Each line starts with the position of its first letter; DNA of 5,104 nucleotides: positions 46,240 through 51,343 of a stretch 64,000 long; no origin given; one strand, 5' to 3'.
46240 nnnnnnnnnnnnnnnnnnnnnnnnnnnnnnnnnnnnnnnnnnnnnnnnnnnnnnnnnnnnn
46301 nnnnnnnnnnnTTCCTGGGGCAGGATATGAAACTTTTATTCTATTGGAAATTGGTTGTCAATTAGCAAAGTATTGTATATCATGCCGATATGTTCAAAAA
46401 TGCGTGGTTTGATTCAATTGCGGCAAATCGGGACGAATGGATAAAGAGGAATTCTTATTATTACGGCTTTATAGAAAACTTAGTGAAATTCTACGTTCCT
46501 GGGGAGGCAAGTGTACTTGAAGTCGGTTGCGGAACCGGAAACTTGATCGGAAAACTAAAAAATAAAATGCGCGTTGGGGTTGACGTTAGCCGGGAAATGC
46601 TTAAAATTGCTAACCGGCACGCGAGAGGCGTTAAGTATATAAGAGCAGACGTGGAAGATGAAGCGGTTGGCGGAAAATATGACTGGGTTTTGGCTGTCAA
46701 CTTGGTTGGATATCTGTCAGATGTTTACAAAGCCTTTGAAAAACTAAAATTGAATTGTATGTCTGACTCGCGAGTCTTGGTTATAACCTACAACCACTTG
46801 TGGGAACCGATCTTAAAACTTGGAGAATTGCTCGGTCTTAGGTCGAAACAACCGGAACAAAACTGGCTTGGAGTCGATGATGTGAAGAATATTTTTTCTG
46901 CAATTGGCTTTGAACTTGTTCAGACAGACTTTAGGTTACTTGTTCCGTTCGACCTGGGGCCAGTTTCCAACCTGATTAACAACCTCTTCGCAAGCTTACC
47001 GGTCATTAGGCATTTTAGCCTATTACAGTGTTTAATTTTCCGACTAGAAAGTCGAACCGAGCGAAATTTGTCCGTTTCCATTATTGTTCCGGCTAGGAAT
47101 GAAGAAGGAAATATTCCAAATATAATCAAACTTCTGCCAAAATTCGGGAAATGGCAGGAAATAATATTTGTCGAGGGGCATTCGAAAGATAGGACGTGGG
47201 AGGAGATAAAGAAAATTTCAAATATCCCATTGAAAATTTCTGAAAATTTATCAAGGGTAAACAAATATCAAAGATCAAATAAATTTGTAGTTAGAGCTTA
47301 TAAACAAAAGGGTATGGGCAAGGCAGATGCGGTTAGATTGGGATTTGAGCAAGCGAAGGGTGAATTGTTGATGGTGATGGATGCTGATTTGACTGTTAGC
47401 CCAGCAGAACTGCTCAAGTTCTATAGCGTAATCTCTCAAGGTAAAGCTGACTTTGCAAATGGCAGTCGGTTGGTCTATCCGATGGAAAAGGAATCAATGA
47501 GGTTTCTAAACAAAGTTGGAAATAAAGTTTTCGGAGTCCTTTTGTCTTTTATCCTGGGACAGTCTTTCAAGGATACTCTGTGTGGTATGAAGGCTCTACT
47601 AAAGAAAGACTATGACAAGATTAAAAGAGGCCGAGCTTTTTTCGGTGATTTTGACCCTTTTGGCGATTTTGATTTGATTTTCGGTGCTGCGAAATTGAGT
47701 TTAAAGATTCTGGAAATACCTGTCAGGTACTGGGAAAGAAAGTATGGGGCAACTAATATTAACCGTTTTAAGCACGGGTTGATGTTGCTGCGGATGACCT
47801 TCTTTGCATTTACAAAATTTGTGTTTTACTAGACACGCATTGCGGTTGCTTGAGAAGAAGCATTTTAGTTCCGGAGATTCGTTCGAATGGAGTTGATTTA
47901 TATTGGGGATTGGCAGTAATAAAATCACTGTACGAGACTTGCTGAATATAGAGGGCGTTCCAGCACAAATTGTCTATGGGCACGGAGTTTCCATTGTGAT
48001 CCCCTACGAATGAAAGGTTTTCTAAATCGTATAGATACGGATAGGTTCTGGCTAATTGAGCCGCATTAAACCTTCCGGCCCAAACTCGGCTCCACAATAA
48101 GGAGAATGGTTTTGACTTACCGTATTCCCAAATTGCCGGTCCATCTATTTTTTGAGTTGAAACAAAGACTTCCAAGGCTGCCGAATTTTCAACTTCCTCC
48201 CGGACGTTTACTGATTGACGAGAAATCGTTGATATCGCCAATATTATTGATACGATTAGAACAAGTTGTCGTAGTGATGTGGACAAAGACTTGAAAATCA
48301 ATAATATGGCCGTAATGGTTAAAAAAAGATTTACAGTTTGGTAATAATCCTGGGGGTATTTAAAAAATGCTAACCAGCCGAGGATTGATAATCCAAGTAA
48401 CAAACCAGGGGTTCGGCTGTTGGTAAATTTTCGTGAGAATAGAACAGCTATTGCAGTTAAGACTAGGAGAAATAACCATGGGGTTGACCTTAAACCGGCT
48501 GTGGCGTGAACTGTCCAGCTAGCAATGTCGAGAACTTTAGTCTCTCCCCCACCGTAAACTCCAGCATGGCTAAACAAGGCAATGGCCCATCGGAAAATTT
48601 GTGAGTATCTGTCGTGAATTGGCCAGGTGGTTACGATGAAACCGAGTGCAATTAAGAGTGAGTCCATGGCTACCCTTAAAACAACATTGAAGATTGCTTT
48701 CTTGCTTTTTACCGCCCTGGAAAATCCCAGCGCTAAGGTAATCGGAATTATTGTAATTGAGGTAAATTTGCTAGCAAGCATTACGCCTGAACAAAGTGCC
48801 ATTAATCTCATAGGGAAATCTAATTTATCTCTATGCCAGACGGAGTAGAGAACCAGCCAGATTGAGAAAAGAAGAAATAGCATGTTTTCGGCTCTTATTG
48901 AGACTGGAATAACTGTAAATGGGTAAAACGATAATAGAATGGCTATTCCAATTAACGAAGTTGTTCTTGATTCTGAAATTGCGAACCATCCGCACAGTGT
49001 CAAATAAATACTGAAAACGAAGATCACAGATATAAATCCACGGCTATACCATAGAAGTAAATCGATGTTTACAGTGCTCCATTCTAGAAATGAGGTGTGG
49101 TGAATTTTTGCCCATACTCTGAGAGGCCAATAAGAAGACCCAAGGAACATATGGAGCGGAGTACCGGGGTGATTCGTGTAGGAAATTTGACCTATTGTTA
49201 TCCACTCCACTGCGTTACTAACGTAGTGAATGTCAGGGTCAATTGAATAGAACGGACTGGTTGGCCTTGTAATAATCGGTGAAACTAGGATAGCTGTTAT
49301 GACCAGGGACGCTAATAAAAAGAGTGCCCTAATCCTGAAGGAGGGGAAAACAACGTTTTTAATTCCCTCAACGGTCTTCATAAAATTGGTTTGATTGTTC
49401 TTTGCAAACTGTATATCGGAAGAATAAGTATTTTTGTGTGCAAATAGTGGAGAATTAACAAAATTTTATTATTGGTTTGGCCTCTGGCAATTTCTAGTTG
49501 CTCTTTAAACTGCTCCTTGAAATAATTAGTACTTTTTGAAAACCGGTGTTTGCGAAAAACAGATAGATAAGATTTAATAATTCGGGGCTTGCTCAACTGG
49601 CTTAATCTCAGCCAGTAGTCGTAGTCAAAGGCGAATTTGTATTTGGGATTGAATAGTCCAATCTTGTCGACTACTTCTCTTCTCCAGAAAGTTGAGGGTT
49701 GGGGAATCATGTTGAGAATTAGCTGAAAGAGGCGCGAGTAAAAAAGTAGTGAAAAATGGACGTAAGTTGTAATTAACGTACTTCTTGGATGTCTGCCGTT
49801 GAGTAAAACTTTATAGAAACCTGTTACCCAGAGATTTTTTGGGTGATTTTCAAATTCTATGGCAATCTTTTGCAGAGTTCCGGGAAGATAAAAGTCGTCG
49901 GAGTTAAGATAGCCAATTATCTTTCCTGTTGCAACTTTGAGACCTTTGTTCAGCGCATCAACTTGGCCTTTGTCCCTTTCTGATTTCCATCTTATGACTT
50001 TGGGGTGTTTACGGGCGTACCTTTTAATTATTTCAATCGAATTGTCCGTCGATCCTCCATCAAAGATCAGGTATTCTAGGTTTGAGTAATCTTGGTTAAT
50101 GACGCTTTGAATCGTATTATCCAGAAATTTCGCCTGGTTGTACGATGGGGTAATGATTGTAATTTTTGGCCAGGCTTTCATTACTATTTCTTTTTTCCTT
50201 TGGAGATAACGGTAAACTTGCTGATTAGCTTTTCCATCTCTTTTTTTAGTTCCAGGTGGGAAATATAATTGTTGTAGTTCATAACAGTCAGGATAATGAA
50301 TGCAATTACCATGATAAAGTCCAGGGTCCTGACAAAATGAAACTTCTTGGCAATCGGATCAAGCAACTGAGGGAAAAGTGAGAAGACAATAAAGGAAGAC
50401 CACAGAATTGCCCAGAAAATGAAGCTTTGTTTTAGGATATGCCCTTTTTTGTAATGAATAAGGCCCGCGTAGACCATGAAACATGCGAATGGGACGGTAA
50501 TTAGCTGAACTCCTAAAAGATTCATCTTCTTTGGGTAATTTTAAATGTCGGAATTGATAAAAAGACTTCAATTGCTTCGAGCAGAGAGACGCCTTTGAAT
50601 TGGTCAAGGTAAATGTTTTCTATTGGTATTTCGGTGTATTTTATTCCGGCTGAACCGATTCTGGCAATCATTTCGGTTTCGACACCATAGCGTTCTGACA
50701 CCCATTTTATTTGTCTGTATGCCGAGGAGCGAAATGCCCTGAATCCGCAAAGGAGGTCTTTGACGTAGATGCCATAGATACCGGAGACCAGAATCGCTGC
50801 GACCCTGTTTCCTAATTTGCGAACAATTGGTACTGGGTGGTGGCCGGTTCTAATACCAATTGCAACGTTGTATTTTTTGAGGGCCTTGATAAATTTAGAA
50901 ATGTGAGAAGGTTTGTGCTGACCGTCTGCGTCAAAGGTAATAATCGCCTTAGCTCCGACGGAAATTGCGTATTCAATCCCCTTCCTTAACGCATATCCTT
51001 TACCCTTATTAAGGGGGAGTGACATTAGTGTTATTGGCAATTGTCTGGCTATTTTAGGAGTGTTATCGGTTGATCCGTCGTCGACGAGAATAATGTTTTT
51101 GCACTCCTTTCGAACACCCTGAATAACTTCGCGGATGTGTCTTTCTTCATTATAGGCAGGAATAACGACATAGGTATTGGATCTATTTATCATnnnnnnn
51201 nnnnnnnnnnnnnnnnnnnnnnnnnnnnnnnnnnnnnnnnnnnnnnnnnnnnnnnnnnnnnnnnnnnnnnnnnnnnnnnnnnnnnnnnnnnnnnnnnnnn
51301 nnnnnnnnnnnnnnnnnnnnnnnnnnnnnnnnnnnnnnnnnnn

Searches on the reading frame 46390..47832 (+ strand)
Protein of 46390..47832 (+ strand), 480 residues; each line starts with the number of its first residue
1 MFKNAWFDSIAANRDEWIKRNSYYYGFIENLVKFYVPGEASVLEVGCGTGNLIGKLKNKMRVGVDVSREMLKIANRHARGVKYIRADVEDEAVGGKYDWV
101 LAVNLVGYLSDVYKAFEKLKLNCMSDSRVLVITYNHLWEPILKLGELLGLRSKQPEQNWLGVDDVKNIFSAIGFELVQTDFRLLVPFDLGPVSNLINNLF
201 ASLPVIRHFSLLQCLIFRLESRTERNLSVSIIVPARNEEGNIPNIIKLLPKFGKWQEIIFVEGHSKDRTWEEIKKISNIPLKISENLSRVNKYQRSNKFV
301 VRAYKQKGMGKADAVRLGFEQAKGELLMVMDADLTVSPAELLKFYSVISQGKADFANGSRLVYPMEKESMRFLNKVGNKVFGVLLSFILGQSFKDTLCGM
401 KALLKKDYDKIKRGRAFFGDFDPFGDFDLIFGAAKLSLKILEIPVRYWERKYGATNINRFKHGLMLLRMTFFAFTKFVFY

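Call 81: search_protein_families(library=pfam, proteins=[window:46390-47832:+], max_evalue=0.001)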
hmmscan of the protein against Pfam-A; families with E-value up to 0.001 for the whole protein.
window:46390-47832:+ (480 aa): 8 families
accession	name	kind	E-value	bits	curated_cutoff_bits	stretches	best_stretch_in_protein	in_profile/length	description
PF00535.33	Glycos_transf_2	-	1.7e-20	74.1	23.3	1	230-410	1-166/168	Glycosyl transferase family 2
PF13649.12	Methyltransf_25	-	3.1e-11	44.2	27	1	42-118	1-88/97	Methyltransferase domain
PF13489.12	Methyltransf_23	-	1.8e-09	37.9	27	1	37-178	21-163/164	Methyltransferase domain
PF08241.18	Methyltransf_11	-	3.6e-09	37.6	21.2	1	43-119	1-83/95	Methyltransferase domain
PF13847.12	Methyltransf_31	-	5.3e-09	36.4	27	1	40-137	5-115/145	Methyltransferase domain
PF10111.15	Glyco_tranf_2_2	-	1.8e-08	34.6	27.3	1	230-380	1-141/276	Glycosyltransferase like family 2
PF08242.18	Methyltransf_12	-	2.2e-08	35.1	30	1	43-120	1-89/98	Methyltransferase domain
PF07021.18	MetW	-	0.0004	20.5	21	1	32-91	7-67/193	Methionine biosynthesis protein MetW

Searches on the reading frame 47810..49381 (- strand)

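Call 57: search_protein_families(library=pfam, proteins=[window:47810-49381:-], max_evalue=0.001)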
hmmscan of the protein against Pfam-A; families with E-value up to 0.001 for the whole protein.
window:47810-49381:- (523 aa): 1 family
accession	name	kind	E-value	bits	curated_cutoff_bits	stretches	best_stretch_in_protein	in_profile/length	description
PF20619.3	DUF6804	-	0.00084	19.9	27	1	329-381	7-59/91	Family of unknown function (DUF6804)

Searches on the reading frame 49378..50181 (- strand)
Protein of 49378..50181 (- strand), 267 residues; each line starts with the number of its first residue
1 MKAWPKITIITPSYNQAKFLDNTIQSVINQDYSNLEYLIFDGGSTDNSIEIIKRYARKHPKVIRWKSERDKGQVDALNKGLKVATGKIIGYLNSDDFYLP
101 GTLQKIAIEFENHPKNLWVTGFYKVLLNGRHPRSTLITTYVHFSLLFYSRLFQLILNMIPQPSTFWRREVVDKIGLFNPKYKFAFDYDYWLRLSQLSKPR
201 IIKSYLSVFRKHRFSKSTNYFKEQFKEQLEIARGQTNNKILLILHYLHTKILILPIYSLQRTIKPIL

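Call 57: search_protein_families(library=pfam, proteins=[window:49378-50181:-], max_evalue=0.001)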
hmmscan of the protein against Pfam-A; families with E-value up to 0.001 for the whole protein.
window:49378-50181:- (267 aa): 3 families
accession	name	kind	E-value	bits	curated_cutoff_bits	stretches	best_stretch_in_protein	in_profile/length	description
PF00535.33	Glycos_transf_2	-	4.9e-31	108.3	23.3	1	8-173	1-166/168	Glycosyl transferase family 2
PF13641.12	Glyco_tranf_2_3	-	5.7e-15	56.4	27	1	5-197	1-198/230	Glycosyltransferase like family 2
PF10111.15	Glyco_tranf_2_2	-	3e-06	27.4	27.3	1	15-107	8-103/276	Glycosyltransferase like family 2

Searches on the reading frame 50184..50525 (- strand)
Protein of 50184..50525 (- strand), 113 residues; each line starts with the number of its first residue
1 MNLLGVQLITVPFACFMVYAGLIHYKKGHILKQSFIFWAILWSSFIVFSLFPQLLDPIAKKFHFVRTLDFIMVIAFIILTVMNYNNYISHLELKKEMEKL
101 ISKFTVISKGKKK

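Call 86: search_protein_families(library=pfam, proteins=[window:50184-50525:-], max_evalue=0.1)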
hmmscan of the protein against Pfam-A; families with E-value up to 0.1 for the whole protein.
window:50184-50525:- (113 aa): 1 family
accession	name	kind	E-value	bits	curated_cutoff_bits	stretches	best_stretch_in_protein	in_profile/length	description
PF10066.14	DUF2304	-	6.9e-16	58.9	25.5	1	6-103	2-99/106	Uncharacterized conserved protein (DUF2304)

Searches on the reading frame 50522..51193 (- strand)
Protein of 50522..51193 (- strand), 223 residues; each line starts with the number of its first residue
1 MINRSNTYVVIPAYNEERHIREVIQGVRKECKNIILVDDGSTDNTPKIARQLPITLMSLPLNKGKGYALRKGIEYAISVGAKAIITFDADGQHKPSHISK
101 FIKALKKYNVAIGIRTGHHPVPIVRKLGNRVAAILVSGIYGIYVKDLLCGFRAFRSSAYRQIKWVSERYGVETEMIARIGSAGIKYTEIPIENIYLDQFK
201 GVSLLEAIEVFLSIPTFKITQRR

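Call 57: search_protein_families(library=pfam, proteins=[window:50522-51193:-], max_evalue=0.001)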
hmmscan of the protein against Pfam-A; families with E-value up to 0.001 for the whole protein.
window:50522-51193:- (223 aa): 1 family
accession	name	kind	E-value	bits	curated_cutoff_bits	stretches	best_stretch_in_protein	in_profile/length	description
PF00535.33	Glycos_transf_2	-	3.8e-26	92.5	23.3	1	9-159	2-164/168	Glycosyl transferase family 2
